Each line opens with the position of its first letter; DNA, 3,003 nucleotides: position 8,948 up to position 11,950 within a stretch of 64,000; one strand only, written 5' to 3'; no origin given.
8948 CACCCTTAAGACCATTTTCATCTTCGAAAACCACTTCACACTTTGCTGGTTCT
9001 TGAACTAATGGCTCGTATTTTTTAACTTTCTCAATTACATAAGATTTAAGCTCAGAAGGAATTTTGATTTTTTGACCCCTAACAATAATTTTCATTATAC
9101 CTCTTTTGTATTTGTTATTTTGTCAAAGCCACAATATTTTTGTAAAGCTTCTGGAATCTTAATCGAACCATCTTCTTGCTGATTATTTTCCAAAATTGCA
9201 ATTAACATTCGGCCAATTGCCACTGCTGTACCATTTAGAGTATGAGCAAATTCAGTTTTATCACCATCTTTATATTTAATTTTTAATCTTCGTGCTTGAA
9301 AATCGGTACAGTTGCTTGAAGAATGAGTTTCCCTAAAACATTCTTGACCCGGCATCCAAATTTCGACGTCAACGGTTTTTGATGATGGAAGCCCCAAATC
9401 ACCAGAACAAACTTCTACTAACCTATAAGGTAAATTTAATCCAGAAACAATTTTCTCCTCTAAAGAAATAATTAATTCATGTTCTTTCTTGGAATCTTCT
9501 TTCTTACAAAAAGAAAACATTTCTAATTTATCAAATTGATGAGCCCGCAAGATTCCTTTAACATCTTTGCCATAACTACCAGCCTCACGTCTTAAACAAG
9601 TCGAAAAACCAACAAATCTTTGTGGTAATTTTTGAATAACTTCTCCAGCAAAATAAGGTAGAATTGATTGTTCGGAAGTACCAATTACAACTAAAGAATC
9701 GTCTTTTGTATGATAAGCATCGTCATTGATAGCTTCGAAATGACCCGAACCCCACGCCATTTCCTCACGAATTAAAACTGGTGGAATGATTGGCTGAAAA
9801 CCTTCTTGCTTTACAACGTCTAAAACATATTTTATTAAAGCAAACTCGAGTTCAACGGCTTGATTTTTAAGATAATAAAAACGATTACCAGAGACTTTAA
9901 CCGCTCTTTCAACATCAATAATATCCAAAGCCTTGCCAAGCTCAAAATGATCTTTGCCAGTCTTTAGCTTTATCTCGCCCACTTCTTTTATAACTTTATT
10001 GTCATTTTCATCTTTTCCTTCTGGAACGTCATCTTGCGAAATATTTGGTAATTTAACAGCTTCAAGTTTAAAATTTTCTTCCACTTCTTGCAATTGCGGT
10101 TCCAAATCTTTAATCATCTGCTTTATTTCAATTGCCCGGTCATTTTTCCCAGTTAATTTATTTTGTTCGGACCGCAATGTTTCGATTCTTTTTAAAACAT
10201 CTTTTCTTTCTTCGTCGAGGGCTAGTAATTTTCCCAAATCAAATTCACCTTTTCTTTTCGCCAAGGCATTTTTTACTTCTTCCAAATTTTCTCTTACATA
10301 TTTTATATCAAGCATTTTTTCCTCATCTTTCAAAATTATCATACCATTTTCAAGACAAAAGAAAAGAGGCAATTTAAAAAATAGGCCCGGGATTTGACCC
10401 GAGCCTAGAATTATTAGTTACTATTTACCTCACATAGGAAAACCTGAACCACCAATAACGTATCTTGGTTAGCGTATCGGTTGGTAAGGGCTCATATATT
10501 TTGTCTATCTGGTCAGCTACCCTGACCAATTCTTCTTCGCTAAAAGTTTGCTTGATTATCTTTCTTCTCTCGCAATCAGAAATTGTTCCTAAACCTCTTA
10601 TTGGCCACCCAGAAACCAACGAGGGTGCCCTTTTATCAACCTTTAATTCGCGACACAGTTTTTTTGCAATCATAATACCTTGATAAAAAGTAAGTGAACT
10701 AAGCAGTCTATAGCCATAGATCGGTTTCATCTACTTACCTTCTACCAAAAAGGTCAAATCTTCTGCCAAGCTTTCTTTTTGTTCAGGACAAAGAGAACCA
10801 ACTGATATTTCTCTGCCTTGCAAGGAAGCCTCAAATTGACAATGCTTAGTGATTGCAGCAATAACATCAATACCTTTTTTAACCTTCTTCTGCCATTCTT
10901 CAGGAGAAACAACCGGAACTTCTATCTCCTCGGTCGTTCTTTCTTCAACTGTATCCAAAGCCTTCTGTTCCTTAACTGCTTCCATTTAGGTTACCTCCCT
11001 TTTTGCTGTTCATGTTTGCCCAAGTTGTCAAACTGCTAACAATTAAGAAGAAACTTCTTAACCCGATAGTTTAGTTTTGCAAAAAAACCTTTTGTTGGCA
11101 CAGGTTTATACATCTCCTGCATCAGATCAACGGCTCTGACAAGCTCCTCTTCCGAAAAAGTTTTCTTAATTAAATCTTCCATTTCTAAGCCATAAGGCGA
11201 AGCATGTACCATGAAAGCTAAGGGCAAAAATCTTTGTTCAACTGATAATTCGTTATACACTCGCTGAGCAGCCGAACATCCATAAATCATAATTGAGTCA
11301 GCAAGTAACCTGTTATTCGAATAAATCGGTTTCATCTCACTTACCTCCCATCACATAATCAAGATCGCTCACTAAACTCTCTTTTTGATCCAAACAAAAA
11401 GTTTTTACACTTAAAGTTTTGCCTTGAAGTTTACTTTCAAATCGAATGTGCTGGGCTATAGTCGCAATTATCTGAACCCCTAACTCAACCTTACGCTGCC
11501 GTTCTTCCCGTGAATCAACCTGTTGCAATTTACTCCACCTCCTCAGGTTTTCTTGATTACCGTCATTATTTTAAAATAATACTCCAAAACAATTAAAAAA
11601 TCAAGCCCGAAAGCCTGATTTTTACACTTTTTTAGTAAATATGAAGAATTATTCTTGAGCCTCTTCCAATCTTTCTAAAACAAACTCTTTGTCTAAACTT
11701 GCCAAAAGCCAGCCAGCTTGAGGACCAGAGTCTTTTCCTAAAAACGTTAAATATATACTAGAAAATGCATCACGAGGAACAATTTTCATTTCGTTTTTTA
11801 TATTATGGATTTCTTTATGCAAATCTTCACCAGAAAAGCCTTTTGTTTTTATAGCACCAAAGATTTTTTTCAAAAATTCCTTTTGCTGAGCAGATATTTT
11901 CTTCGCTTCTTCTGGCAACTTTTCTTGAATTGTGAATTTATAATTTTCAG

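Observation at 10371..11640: Terminator-flanked, GC-elevated insert carrying a tandemly duplicated two-gene cassette of unknown function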

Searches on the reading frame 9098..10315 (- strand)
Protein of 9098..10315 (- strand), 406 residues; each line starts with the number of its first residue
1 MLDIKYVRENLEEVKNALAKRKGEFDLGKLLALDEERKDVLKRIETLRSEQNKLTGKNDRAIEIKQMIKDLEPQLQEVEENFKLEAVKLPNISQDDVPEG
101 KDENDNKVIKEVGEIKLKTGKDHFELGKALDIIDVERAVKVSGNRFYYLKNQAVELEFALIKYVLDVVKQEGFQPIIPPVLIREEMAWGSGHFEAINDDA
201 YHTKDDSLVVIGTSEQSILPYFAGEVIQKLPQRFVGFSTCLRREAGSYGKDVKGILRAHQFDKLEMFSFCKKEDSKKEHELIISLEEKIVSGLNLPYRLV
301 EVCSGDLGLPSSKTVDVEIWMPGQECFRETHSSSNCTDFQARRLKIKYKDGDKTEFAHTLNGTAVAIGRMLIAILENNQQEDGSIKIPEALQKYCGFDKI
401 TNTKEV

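Call 83: find_related_loci(query=window:9098-10315:-, collection=metagenome_contigs, flank=4000)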
Query window:9098-10315:- (406 aa) in metagenome_contigs; peptide patterns used: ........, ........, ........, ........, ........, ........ (x = any residue, [..] = any of these).
599 stretches matched a pattern (row limit reached: there are more); 560 encode a relative of the query (tblastn E <= 1e-3); the best 80 are kept; 80 distinct loci.
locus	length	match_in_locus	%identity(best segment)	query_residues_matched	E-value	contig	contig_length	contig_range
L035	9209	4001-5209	76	1-400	0e+0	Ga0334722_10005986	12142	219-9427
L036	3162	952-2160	68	1-400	0e+0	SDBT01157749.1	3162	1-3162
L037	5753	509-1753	55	1-400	5e-151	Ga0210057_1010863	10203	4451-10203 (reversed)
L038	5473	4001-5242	53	1-400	2e-147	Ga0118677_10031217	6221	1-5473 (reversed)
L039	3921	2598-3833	54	1-400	3e-149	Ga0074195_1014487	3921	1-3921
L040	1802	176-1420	54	1-400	1e-156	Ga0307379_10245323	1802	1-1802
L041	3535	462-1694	53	1-397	4e-150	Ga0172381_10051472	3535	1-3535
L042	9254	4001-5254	51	1-396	4e-144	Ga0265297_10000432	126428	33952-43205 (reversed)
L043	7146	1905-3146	53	1-400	3e-144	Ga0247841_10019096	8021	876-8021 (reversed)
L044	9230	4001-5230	53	1-396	1e-143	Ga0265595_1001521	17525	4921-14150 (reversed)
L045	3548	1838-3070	52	1-397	3e-149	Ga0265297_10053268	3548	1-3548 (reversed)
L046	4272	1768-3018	52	1-404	2e-146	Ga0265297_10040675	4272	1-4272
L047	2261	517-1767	53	1-406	3e-152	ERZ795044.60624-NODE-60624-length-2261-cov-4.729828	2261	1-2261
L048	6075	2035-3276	52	1-400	1e-142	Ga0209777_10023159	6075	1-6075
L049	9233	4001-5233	53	1-397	2e-141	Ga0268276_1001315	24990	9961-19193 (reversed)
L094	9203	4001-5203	48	1-395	5e-119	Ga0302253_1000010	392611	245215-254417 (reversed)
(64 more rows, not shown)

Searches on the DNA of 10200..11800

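Call 47: search_rna_families(source=window, start=10200, end=11800, threshold=evalue, max_evalue=1)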
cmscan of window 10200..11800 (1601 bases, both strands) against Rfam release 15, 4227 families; matches with E-value up to 1: 0.
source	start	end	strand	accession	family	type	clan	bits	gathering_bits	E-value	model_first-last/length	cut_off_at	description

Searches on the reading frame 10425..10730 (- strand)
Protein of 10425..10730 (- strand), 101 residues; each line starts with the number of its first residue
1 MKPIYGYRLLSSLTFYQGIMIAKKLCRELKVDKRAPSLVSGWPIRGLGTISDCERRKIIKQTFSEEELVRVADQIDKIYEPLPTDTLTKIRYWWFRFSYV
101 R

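Call 4: search_protein_families(library=pfam, proteins=[window:10425-10730:-], max_evalue=10)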
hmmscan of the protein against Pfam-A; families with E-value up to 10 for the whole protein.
window:10425-10730:- (101 aa): 1 family
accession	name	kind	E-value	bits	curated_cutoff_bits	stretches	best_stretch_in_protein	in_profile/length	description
PF12595.13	iRhom1-2_N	-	0.17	11.9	25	1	34-78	123-166/189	Inactive rhomboid proteins 1/2, N-terminal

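Call 5: search_protein_families(library=ncbifam, proteins=[window:10425-10730:-], max_evalue=10)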
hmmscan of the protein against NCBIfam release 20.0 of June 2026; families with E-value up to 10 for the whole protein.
window:10425-10730:- (101 aa): 0 families

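Call 8: search_protein_families(library=phrogs, proteins=[window:10425-10730:-], max_evalue=1)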
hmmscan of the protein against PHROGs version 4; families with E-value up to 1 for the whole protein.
window:10425-10730:- (101 aa): 1 family
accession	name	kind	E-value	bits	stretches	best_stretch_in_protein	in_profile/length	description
phrog_30273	-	unknown function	0.14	12.8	1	37-92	132-188/215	-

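Call 9: search_protein_families(library=padloc, proteins=[window:10425-10730:-], max_evalue=1)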
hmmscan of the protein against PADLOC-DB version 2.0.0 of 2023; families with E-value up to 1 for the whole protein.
window:10425-10730:- (101 aa): 0 families
